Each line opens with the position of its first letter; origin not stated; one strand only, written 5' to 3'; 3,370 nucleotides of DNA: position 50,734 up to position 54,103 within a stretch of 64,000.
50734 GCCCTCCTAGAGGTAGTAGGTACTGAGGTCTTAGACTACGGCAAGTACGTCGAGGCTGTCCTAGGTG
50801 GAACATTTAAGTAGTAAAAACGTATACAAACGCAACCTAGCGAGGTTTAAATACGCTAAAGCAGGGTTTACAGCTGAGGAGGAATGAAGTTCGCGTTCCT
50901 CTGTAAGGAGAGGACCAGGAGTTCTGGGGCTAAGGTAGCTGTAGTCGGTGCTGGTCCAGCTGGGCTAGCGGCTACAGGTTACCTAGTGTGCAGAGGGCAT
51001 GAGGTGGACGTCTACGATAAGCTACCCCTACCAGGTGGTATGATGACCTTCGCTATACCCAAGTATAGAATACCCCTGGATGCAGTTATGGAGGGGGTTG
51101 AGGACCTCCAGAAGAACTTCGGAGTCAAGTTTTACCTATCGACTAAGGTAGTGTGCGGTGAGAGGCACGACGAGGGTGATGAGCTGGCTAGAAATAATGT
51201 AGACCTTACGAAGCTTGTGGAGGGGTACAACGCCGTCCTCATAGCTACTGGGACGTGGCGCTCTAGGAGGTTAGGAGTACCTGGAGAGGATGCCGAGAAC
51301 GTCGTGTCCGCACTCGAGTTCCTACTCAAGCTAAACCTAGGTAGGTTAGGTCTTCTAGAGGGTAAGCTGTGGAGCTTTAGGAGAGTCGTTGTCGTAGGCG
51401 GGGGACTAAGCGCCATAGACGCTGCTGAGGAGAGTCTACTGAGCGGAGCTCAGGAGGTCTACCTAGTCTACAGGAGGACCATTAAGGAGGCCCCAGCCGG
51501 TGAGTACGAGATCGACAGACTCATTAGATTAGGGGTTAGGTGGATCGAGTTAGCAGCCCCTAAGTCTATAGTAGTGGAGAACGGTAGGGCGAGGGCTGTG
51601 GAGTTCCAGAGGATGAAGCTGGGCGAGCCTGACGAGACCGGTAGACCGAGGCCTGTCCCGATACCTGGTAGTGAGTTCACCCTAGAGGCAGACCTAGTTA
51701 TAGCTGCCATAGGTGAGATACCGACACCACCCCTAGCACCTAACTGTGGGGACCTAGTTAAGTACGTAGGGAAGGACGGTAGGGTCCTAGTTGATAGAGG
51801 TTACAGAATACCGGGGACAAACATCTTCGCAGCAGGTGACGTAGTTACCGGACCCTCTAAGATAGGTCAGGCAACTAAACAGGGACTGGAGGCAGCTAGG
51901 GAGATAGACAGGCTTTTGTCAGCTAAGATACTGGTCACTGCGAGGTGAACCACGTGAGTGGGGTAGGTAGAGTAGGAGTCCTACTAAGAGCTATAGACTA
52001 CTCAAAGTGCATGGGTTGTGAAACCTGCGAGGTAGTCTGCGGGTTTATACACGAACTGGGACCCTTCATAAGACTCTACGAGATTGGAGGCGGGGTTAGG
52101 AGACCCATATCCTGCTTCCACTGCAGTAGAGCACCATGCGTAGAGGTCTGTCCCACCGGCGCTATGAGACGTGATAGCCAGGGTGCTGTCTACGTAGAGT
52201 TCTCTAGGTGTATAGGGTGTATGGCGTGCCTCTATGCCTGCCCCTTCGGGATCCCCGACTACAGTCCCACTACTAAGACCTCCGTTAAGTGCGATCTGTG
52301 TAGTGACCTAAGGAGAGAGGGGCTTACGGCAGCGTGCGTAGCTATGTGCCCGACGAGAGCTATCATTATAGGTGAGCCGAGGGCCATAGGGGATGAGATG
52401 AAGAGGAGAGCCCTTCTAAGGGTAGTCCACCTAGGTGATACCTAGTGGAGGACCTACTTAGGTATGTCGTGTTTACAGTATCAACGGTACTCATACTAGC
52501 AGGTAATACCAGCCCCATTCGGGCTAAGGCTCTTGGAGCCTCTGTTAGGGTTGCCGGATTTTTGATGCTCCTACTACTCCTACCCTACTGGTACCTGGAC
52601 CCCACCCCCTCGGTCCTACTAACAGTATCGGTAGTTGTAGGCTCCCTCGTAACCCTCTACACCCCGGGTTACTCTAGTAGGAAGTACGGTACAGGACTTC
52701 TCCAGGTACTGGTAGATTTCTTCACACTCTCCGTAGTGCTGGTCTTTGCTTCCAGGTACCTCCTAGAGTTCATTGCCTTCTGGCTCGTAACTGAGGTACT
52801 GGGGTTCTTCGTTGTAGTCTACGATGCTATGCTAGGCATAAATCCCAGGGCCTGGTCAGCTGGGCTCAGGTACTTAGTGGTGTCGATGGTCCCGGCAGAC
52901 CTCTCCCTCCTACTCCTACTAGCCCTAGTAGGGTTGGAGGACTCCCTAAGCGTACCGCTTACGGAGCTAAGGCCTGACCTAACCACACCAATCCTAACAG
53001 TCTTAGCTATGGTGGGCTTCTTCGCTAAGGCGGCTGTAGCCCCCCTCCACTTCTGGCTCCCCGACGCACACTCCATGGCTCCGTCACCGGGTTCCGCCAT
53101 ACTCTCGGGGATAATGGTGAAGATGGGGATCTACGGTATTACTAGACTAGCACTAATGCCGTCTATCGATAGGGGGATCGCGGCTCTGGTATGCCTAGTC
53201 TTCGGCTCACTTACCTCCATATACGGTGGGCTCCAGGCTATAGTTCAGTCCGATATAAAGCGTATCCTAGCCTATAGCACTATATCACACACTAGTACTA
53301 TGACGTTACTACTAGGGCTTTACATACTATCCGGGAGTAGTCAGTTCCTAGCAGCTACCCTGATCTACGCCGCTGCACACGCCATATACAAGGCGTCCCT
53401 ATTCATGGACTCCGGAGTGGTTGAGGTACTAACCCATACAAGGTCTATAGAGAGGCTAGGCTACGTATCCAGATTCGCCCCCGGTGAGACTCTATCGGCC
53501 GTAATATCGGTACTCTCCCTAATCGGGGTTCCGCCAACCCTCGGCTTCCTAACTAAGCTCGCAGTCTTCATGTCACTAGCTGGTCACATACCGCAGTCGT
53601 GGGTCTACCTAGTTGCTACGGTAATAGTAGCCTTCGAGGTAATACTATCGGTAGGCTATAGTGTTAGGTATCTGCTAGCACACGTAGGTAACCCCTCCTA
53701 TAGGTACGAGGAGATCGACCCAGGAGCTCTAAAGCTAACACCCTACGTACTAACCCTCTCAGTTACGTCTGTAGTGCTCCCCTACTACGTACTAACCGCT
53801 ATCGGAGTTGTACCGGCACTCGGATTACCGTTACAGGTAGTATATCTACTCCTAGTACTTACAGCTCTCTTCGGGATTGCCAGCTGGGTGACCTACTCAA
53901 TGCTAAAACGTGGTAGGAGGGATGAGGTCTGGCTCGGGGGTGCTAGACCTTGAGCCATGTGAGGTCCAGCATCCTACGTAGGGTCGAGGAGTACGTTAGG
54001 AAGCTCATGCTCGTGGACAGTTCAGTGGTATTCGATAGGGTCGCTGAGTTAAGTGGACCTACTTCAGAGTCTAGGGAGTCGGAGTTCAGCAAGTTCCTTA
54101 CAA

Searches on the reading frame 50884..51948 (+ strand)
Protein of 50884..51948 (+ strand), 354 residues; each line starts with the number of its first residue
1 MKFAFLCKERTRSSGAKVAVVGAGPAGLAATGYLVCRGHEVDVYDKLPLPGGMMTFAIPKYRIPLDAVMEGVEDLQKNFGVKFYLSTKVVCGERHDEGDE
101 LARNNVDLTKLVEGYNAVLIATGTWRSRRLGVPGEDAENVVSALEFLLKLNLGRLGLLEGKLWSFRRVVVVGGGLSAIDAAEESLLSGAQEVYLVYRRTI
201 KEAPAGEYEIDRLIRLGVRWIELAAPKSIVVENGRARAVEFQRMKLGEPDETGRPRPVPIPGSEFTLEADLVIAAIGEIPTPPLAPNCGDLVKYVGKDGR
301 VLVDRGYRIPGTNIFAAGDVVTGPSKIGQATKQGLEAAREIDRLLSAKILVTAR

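Call 24: search_protein_families(library=pfam, proteins=[window:50884-51948:+])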
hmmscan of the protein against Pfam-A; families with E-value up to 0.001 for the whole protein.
window:50884-51948:+ (354 aa): 7 families
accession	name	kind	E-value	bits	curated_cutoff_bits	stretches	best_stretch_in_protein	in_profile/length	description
PF07992.20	Pyr_redox_2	-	6.9e-33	114.8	26.1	1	17-334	2-291/291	Pyridine nucleotide-disulphide oxidoreductase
PF00070.33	Pyr_redox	-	2.3e-08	34.9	22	0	167-241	1-79/82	Pyridine nucleotide-disulphide oxidoreductase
PF13450.12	NAD_binding_8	-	6.4e-08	33.2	21.9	1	20-55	1-36/68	NAD(P)-binding Rossmann-like domain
PF13738.12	Pyr_redox_3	-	1.5e-06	28.1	30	0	161-202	160-200/305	Pyridine nucleotide-disulphide oxidoreductase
PF12831.13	FAD_oxidored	-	5.4e-06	26.4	27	0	18-58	2-42/416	FAD dependent oxidoreductase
PF01262.27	AlaDh_PNT_C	-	0.00026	20.9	23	0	15-46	28-59/214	Alanine dehydrogenase/PNT, C-terminal domain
PF03486.20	HI0933_like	-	0.00092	19.2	50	0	17-50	2-35/244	HI0933-like protein Rossmann domain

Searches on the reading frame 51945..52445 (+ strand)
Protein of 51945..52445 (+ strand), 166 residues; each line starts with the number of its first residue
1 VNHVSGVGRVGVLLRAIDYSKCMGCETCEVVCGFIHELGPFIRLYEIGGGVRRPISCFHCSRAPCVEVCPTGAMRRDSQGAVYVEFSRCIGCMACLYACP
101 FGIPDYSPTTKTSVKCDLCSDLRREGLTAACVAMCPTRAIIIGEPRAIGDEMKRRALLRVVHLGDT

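Call 24: search_protein_families(library=pfam, proteins=[window:51945-52445:+])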
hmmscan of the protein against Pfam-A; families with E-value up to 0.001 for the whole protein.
window:51945-52445:+ (166 aa): 14 families
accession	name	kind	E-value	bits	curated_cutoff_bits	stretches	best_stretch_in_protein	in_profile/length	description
PF13247.11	Fer4_11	-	1.5e-19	70.4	26.2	1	54-144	7-99/100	4Fe-4S dicluster domain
PF00037.32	Fer4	-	3.5e-13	49.2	21.1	2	82-103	1-22/24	4Fe-4S binding domain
PF12838.12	Fer4_7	-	4.4e-13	49.9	27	1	57-103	2-52/52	4Fe-4S dicluster domain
PF13187.11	Fer4_9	-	4.3e-12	46.3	27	3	57-102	2-50/52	4Fe-4S dicluster domain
PF13237.11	Fer4_10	-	4.3e-09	36.6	25.5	1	52-100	4-53/53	4Fe-4S dicluster domain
PF12797.12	Fer4_2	-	2.4e-08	33.9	24.5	1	81-101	2-22/22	4Fe-4S binding domain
PF12837.12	Fer4_6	-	1.2e-07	31.8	25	1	87-103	7-23/24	4Fe-4S binding domain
PF25160.1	LdpA_Fe-S-bd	-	3.3e-07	30.4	27.6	1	60-102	5-41/49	LdpA Fe-S cluster-binding domain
PF12800.12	Fer4_4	-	1.7e-06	28.3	24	1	87-102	2-17/17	4Fe-4S binding domain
PF12798.12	Fer4_3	-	1.9e-06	28.7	27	0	89-103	1-15/15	4Fe-4S binding domain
PF13484.11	Fer4_16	-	5.3e-06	27.5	30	0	57-77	2-20/66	4Fe-4S double cluster binding domain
PF13183.11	Fer4_8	-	0.00033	21.6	27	0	20-72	3-67/68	4Fe-4S dicluster domain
PF14697.11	Fer4_21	-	0.00036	21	35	0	56-101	7-53/59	4Fe-4S dicluster domain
PF13534.11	Fer4_17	-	0.0009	20.2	22.2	0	85-103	42-60/61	4Fe-4S dicluster domain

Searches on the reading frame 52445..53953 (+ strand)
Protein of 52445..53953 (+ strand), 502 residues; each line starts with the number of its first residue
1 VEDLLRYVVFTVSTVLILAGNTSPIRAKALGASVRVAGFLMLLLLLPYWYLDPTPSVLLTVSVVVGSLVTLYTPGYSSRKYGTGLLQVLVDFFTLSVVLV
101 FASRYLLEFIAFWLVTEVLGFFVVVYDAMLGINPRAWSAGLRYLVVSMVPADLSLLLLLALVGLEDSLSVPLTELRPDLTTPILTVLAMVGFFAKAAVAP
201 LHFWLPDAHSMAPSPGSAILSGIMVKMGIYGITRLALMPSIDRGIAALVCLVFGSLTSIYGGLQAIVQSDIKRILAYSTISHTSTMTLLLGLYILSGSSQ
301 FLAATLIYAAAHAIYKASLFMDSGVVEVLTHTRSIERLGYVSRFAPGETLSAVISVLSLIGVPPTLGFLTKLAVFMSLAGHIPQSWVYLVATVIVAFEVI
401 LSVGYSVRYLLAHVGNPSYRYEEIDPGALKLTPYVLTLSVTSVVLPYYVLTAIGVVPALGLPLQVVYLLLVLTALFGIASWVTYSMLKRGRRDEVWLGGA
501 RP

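Call 24: search_protein_families(library=pfam, proteins=[window:52445-53953:+])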
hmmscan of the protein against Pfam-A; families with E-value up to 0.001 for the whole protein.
window:52445-53953:+ (502 aa): 1 family
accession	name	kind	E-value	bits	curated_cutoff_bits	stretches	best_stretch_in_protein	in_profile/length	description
PF00361.26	Proton_antipo_M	-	6.9e-45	153.9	21.5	1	109-386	4-283/294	NADH:quinone oxidoreductase/Mrp antiporter, TM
